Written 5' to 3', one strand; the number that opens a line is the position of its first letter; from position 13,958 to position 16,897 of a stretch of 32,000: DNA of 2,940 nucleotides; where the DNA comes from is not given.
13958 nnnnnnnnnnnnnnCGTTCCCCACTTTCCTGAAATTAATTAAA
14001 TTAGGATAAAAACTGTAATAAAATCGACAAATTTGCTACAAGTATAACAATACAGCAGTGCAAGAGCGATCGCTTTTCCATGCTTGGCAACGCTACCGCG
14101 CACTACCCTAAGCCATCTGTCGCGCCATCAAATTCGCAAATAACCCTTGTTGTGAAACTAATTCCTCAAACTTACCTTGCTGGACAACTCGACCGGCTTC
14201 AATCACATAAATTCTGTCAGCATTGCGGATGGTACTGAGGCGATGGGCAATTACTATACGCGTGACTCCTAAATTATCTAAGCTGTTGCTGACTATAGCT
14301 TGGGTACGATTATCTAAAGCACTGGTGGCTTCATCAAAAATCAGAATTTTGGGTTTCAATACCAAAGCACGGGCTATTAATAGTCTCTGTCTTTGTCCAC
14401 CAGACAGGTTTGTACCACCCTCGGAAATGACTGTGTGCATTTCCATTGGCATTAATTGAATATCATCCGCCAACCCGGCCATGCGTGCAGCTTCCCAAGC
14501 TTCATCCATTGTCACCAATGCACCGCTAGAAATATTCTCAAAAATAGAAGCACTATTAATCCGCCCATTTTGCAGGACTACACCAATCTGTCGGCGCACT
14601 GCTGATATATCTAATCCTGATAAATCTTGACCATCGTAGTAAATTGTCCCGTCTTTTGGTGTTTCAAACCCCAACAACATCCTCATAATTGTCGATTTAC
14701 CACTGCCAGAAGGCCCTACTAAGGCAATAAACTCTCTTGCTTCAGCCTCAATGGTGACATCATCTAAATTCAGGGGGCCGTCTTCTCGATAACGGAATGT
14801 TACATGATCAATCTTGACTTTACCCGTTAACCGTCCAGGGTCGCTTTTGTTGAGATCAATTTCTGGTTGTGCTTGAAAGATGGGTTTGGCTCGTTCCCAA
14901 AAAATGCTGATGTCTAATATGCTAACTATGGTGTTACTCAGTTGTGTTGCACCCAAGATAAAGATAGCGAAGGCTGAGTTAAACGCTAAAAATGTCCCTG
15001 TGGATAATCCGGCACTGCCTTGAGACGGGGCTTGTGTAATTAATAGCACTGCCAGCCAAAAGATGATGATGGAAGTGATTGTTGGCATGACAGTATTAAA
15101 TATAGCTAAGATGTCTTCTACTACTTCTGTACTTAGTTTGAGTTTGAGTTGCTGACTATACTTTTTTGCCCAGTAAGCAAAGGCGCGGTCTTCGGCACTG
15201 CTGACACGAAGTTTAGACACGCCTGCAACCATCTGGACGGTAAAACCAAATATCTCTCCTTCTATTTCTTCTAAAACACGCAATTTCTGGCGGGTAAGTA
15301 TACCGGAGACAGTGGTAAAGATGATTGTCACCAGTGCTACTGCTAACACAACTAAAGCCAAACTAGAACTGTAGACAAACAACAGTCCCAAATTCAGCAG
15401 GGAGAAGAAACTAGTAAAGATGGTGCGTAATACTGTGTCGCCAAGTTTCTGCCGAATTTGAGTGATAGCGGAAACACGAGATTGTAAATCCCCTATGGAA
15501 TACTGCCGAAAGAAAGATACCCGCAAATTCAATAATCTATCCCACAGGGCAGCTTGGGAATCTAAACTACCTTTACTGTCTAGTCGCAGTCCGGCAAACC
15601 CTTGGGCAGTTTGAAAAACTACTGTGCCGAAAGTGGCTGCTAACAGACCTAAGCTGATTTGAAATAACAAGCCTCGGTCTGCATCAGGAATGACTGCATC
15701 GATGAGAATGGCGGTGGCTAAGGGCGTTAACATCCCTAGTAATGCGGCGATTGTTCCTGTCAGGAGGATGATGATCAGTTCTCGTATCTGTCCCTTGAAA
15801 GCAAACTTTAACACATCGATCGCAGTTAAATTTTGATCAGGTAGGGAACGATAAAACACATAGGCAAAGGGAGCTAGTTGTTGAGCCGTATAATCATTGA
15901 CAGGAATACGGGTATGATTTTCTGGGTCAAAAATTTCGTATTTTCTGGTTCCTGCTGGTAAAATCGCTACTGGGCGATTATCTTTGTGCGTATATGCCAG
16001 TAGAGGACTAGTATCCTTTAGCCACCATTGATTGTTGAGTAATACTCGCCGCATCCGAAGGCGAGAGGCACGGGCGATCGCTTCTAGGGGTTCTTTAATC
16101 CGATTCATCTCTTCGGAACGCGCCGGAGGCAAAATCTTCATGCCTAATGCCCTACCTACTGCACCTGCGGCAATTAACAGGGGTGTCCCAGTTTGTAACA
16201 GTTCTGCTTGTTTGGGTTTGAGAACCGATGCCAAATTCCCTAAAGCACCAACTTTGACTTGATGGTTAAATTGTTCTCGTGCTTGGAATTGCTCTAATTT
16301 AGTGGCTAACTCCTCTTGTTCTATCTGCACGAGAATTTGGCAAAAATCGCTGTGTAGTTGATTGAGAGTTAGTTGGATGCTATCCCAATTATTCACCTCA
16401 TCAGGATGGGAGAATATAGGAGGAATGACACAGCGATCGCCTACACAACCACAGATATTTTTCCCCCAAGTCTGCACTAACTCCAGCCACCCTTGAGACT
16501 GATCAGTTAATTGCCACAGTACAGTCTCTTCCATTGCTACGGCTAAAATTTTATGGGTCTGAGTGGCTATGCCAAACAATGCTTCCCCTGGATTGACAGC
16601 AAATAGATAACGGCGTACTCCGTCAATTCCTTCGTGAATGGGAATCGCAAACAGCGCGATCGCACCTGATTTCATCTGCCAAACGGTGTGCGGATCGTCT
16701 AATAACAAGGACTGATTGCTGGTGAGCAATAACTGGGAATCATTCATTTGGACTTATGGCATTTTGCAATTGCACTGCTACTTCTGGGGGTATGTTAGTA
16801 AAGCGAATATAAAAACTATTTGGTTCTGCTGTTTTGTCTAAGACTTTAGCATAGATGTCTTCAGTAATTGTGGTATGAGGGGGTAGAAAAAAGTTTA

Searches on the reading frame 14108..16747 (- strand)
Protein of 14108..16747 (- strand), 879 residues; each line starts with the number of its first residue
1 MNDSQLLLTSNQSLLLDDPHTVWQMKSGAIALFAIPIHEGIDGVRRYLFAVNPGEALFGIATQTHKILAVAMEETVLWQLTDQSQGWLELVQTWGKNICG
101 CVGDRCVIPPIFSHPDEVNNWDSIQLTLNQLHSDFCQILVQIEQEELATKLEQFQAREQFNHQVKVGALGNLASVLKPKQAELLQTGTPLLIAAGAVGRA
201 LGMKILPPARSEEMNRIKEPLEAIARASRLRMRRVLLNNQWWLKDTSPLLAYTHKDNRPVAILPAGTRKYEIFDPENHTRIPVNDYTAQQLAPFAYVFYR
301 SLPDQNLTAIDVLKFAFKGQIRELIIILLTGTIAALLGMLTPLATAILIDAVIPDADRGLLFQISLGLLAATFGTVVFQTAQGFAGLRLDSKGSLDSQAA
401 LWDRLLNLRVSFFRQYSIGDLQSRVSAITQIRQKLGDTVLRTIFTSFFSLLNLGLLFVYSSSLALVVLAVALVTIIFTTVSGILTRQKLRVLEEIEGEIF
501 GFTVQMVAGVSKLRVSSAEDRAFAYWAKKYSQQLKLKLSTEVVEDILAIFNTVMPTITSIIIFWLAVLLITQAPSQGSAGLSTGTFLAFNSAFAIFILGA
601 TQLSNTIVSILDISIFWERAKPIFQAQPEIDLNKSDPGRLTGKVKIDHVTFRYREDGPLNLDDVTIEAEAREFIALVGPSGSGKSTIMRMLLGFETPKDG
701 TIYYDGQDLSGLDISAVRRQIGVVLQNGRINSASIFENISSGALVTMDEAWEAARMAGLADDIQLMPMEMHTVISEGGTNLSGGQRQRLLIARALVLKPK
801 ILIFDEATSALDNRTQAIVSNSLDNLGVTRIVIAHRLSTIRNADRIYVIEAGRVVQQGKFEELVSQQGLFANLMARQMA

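Call 41: search_protein_families(library=pfam, proteins=[window:14108-16747:-], max_evalue=0.01)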
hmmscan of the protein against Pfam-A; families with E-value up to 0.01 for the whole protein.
window:14108-16747:- (879 aa): 5 families
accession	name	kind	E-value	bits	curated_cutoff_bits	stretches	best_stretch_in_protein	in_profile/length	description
PF00005.33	ABC_tran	-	1.9e-32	113.2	25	1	661-809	1-137/137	ABC transporter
PF00664.28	ABC_membrane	-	5.8e-21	75.8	28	1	324-597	1-271/274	ABC transporter transmembrane region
PF02463.25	SMC_N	-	5.9e-09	36.1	40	1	720-850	129-212/220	RecF/RecN/SMC N terminal domain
PF13401.12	AAA_22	-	3e-05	24.8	27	1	670-768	4-98/130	AAA domain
PF13555.12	AAA_29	-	0.0016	18.6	27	1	662-688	13-39/61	P-loop containing region of AAA domain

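Call 42: search_protein_families(library=ncbifam, proteins=[window:14108-16747:-], max_evalue=0.001)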
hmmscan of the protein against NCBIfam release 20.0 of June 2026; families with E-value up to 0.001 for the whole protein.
window:14108-16747:- (879 aa): 188 families (the best 25 are shown)
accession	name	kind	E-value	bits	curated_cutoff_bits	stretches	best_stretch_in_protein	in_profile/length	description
TIGR03797.1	NHLM_micro_ABC2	equivalog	1.4e-299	995.5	709.4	1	187-878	1-686/686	NHLP bacteriocin export ABC transporter permease/ATPase subunit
TIGR03796.1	NHLM_micro_ABC1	equivalog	2.5e-102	343.3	853.3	1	309-874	141-709/710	NHLP family bacteriocin export ABC transporter peptidase/permease/ATPase subunit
TIGR01846.1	type_I_sec_HlyB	subfamily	1.6e-97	327.5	725.55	1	320-878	137-693/694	type I secretion system permease/ATPase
TIGR02203.1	MsbA_lipidA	equivalog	6.2e-80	269.3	602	1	395-877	88-569/572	lipid A export permease/ATP-binding protein MsbA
TIGR02204.1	MsbA_rel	hypoth_equivalog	2e-76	257.9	780.4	1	317-877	16-575/576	ABC transporter, permease/ATP-binding protein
TIGR00958.1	3a01208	subfamily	1.3e-74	251.8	874.6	1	318-873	157-710/711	antigen peptide transporter 2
TIGR03375.1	type_I_sec_LssB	subfamily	3.6e-74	250.3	693.1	1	238-866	56-691/696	type I secretion system permease/ATPase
TIGR01193.1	bacteriocin_ABC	subfamily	3.2e-73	247.4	523.85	1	299-874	134-706/708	peptide cleavage/export ABC transporter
NF045513.1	HepA_fam_ABC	equivalog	3.6e-71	240.4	725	1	361-872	94-604/610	heterocyst formation ABC transporter subunit HepA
NF010178.0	PRK13657.1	equivalog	6.4e-68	229.6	733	1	325-877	22-570/588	glucan ABC transporter ATP-binding protein/ permease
NF008381.0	PRK11176.1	equivalog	8.1e-68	229.2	867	1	334-877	42-579/582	lipid A ABC transporter ATP-binding protein/permease MsbA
NF052233.1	CphA_assoc_ABC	equivalog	5.5e-60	203.6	880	1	315-878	178-744/766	cyanophycin metabolism-associated ABC transporter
NF008056.1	PRK10790.1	equivalog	5.1e-56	190.4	746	1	332-877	33-575/584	SmdB family multidrug efflux ABC transporter permease/ATP-binding protein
TIGR01192.1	chvA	subfamily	7.3e-52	176.8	585.4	1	402-876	96-569/585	glucan export ABC transporter ATP-binding protein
TIGR02868.1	CydC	equivalog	1.4e-51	175.8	329.05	1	399-836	90-529/530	thiol reductant ABC exporter subunit CydC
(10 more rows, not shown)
